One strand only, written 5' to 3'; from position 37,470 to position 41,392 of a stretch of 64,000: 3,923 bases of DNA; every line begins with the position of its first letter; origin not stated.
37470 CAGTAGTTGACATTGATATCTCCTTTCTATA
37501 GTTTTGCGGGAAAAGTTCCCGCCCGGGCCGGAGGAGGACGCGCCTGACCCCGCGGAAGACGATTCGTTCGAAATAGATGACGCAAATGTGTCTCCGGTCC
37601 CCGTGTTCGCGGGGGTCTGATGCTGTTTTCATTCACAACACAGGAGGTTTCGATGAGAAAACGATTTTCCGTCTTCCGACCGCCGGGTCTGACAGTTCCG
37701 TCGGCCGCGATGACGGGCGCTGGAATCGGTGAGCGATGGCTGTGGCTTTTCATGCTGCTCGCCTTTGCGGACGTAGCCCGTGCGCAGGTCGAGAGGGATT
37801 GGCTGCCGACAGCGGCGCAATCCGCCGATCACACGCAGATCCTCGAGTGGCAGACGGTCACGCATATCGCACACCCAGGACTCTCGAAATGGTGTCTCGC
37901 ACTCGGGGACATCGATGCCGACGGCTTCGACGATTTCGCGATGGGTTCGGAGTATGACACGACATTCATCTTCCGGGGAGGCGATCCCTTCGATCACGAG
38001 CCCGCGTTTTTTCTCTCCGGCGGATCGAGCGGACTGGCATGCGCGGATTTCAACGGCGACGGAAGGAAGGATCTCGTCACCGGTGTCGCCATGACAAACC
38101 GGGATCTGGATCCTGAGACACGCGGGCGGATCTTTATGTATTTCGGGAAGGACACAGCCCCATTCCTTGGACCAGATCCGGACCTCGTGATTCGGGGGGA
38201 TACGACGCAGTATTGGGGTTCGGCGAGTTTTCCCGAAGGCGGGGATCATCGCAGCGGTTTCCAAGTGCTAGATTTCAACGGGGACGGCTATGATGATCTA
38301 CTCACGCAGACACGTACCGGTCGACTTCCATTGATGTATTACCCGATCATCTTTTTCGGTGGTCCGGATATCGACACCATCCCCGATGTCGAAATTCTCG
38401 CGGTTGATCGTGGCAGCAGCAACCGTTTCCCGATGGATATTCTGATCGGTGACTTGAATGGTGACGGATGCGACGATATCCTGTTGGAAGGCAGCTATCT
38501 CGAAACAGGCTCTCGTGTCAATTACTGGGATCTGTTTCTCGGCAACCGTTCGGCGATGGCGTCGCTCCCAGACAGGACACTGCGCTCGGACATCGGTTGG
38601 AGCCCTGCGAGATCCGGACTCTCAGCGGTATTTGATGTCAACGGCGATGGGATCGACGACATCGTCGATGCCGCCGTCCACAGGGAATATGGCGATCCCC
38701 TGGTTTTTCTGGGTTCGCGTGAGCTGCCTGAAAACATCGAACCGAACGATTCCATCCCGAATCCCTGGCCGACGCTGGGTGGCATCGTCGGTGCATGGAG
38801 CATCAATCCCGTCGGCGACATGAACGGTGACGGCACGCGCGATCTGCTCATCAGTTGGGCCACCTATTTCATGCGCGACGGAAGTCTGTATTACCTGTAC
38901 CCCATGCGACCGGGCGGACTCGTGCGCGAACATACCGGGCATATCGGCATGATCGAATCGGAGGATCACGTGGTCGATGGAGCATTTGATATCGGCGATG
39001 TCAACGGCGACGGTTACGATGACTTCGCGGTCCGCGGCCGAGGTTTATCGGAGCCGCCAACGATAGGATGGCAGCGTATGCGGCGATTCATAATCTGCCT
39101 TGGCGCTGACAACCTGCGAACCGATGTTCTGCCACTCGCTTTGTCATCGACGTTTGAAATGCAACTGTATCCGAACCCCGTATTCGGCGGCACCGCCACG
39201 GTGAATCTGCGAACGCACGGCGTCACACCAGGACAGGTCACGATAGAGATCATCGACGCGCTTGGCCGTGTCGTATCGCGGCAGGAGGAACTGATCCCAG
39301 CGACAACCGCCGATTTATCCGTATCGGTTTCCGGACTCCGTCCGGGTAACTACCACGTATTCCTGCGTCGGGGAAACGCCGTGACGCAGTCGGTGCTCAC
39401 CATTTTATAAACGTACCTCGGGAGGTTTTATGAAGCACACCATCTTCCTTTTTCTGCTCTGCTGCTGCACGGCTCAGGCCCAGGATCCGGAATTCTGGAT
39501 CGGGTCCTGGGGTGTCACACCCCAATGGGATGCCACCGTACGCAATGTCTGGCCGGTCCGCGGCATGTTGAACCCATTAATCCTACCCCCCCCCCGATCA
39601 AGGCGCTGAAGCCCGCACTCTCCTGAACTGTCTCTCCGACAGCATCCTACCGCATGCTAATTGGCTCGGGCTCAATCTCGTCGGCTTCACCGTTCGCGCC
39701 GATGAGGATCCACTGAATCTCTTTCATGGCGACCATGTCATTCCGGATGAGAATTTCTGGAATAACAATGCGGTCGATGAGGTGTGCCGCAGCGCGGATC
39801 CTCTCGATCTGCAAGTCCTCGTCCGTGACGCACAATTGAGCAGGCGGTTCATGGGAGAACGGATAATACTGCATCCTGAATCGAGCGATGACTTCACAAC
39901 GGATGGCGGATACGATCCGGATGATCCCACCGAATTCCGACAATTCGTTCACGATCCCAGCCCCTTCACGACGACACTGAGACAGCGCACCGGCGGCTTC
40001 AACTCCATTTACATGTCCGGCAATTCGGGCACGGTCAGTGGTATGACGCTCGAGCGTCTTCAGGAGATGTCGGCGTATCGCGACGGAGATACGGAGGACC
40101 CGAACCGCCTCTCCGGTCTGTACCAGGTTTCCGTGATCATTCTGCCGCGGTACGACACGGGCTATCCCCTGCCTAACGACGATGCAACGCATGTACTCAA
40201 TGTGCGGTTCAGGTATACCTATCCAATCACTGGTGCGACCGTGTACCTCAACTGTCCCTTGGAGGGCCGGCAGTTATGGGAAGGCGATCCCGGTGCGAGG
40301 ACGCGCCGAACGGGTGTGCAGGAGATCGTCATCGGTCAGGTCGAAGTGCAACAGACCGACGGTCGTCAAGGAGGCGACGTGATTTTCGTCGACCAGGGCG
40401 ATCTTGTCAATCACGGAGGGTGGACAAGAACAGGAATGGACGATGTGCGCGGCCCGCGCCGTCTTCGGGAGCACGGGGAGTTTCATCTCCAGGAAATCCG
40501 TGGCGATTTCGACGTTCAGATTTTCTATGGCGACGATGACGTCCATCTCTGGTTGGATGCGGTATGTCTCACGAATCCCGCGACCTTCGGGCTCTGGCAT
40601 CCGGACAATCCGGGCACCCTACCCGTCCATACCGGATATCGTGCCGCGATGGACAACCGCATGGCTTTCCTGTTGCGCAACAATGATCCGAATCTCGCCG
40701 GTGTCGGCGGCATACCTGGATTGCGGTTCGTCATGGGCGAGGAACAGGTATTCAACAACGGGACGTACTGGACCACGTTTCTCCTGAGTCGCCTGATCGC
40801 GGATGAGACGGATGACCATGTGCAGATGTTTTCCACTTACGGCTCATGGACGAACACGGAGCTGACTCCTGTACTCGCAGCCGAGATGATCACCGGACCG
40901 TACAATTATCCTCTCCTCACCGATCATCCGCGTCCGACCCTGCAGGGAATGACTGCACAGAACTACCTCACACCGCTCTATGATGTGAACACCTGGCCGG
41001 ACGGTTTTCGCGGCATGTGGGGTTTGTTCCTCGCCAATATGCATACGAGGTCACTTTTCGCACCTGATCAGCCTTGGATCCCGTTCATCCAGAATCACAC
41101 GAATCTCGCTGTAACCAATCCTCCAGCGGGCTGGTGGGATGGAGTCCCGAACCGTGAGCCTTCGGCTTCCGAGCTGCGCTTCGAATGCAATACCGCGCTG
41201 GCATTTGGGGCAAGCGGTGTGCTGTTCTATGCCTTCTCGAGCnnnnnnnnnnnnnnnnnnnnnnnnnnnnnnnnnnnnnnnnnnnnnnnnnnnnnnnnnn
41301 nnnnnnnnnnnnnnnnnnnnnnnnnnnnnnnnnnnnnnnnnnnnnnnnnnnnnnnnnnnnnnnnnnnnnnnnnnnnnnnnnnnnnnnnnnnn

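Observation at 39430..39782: C10 homopolymer splits a signal peptide from a 1299-aa T9SS cargo protein: phase-variation switch or frameshift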

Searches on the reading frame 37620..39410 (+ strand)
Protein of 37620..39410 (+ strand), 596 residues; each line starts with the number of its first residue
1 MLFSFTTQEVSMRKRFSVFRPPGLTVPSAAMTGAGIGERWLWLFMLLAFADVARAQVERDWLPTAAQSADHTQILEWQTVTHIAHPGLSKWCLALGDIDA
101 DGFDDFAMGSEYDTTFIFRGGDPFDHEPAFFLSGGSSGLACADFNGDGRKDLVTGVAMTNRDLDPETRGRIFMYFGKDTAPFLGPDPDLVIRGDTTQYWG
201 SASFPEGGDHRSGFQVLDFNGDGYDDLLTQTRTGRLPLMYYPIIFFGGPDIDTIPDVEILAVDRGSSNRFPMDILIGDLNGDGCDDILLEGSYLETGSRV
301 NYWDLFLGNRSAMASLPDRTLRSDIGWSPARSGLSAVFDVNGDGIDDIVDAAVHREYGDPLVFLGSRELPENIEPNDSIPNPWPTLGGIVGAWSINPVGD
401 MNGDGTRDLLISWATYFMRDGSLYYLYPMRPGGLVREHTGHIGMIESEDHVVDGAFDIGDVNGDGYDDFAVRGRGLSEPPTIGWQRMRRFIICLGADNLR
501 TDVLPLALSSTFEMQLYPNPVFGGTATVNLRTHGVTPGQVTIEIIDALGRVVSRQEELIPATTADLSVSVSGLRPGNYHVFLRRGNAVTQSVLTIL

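Call 4: search_protein_families(library=pfam, proteins=[window:37620-39410:+], max_evalue=0.01)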
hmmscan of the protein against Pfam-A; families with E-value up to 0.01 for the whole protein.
window:37620-39410:+ (596 aa): 5 families
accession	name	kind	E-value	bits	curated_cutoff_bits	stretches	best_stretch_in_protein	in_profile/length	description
PF01839.29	FG-GAP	-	5e-25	87.3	22.1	2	215-229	6-20/37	FG-GAP repeat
PF13517.12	FG-GAP_3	-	2e-17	64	26.9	2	97-153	1-60/61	FG-GAP-like repeat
PF18962.6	Por_Secre_tail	-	2.3e-06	28.2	27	1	516-589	1-69/75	Secretion system C-terminal sorting domain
PF12256.14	TcdB_toxin_midN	-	0.0018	18.1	24.8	0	276-309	32-59/181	Insecticide toxin TcdB middle/N-terminal region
PF21955.1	CarG-like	-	0.0021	18.6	28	0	138-172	4-38/144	Carbapenem resistance protein CarG-like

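Call 5: search_protein_families(library=ncbifam, proteins=[window:37620-39410:+], max_evalue=0.01)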
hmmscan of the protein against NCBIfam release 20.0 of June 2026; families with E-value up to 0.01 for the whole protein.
window:37620-39410:+ (596 aa): 2 families
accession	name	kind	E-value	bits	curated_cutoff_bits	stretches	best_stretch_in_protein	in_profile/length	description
NF047539.1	XAC2610_fam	domain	2.7e-11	43.8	35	0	457-473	2-18/89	XAC2610-related protein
TIGR04183.1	Por_Secre_tail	domain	5.6e-06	26.2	23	1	516-589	1-65/72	T9SS type A sorting domain-containing protein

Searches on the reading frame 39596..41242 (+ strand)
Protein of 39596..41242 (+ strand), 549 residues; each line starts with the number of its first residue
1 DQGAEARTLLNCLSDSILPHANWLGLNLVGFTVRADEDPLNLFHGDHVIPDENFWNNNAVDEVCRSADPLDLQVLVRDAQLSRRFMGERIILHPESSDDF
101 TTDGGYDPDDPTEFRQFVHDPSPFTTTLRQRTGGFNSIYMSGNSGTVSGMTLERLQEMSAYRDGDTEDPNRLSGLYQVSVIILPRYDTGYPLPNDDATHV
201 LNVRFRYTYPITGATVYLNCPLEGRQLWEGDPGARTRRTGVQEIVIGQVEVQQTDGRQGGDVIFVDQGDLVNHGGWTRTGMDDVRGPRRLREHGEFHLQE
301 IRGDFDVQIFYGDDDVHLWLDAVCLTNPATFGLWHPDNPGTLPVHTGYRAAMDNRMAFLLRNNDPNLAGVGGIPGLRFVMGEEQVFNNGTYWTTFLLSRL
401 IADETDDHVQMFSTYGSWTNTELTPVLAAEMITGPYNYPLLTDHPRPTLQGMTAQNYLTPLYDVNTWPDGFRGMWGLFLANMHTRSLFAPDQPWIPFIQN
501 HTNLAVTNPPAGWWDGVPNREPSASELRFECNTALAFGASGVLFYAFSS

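Call 26: find_related_loci(query=A1, collection=genome_contigs, flank=3000)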
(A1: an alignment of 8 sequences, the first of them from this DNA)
Query A1 (549 aa) in genome_contigs; peptide patterns used: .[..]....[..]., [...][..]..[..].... (x = any residue, [..] = any of these).
57 stretches matched a pattern; 11 encode a relative of the query (tblastn E <= 1e-3); 11 distinct loci.
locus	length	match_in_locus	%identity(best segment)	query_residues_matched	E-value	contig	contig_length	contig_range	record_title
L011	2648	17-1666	55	1-549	0e+0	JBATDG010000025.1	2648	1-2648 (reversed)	MAG: Bacteroidota bacterium isolate MFD10475_ilm_asm_bin42 k127_264582, whole genome shotgun sequence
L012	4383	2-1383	72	11-549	0e+0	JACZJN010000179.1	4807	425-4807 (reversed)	MAG: Bacteroidetes bacterium isolate MAG20 bacteria_1_contig_1253646, whole genome shotgun sequence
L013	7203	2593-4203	54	1-549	1e-180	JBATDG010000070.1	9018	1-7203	MAG: Bacteroidota bacterium isolate MFD10475_ilm_asm_bin42 k127_69396, whole genome shotgun sequence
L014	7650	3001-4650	52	1-549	4e-165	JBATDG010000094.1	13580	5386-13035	MAG: Bacteroidota bacterium isolate MFD10475_ilm_asm_bin42 k127_191068, whole genome shotgun sequence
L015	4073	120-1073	76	231-549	3e-163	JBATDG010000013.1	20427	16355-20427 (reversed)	MAG: Bacteroidota bacterium isolate MFD10475_ilm_asm_bin42 k127_146904, whole genome shotgun sequence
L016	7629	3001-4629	49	7-549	2e-161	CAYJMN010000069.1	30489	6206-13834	MAG TPA_asm: uncultured Chromatiales bacterium isolate ERP124720_co1_202 genome assembly, contig: NODE_2037_length_30489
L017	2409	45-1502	33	47-549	1e-76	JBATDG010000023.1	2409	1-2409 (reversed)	MAG: Bacteroidota bacterium isolate MFD10475_ilm_asm_bin42 k127_236356, whole genome shotgun sequence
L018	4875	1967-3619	31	11-549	3e-58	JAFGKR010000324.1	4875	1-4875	MAG: Bacteroidetes bacterium isolate Zod_Metabat.348 k87_9953268, whole genome shotgun sequence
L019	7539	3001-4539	30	10-549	8e-54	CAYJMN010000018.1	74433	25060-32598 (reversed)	MAG TPA_asm: uncultured Chromatiales bacterium isolate ERP124720_co1_202 genome assembly, contig: NODE_497_length_74433_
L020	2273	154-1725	28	21-549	1e-43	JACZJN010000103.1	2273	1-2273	MAG: Bacteroidetes bacterium isolate MAG20 bacteria_1_contig_667599, whole genome shotgun sequence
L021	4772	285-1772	32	57-549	2e-58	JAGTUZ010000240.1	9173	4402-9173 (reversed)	MAG: Bacteroidetes bacterium isolate SH-MAG111 SH-MAG111_contig_000240, whole genome shotgun sequence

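Call 27: find_related_loci(query=A1, collection=metagenome_contigs, flank=3000)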
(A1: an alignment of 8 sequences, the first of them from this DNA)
Query A1 (549 aa) in metagenome_contigs; peptide patterns used: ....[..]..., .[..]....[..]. (x = any residue, [..] = any of these).
111 stretches matched a pattern; 2 encode a relative of the query (tblastn E <= 1e-3); 2 distinct loci.
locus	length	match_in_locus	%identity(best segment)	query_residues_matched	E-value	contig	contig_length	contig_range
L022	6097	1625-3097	30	58-549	1e-52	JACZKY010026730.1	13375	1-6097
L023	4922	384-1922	28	8-549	1e-43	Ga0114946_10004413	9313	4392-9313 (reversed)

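Call 39: find_homologous_proteins(query=A1, max_evalue=0.00001)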
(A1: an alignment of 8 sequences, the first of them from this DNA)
Query A1 (8 sequences) (549 aa, profile of the alignment): 5 proteins with E <= 0.00001 among 8000 candidates.
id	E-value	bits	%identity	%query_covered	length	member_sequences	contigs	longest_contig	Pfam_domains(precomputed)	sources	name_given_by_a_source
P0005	3.4e-243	826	55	96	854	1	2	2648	-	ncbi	ncbi:MAG: hypothetical protein WBQ23_02940, partial [Bacteroidota bacterium]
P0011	5.0e-229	780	38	98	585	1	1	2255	-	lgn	-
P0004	9.0e-208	709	85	83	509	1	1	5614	-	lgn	-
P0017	4.7e-104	367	68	45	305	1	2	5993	-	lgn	-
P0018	2.4e-91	325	32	96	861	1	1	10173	-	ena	-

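Call 56: search_protein_representatives(alignment_id=A1)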
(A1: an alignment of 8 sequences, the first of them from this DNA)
Query: 8 sequences, 535 profile positions. Proteins with E-value up to 0.001 (for the whole library): 47; up to 1e-10: 41; up to 1e-30: 25. The best 47 are listed.
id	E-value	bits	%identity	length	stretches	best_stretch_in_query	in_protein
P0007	3.1e-261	884.2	-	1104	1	10-535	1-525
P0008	4.5e-248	840.8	-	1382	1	3-535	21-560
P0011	1.6e-229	779.6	-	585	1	2-523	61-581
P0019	4.7e-107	375.4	-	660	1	4-535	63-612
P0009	7.9e-107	374.7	-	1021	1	339-535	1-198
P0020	8.7e-106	371.2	-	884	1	8-535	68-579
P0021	5.3e-91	322.4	-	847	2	28-535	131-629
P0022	5.0e-77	276.3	-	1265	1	18-535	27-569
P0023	4.0e-75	270.0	-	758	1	6-535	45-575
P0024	2.1e-73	264.3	-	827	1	9-535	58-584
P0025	9.3e-67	242.4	-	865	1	7-534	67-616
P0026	5.9e-64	233.2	-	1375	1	47-535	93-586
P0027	2.6e-58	214.6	-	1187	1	129-535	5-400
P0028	3.0e-58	214.3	-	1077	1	264-535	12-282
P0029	2.2e-57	211.5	-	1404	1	4-534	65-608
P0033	5.3e-43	164.0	-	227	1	2-157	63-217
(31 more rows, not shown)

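Call 70: list_cluster_members(proteins=[P0001, P0012, P0017, P0033])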
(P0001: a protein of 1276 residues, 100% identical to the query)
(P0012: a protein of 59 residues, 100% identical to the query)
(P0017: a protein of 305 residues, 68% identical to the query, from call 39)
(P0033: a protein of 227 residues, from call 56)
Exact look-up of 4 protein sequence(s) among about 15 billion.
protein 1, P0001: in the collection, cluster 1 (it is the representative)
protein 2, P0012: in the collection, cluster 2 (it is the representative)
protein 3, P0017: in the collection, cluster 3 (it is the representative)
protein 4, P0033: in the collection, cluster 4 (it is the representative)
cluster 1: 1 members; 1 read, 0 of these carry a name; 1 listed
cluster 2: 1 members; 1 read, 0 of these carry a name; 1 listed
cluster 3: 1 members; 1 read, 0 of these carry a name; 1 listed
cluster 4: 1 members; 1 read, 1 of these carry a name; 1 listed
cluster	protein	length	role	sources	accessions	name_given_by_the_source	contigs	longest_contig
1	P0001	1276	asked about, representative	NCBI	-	-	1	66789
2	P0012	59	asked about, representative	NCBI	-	-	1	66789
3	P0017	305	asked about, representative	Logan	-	-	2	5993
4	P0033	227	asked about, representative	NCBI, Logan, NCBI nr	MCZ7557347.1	MAG: hypothetical protein M5R41_13180 [Bacteroidia bacterium] | hypothetical protein [Bacteroidia bacterium]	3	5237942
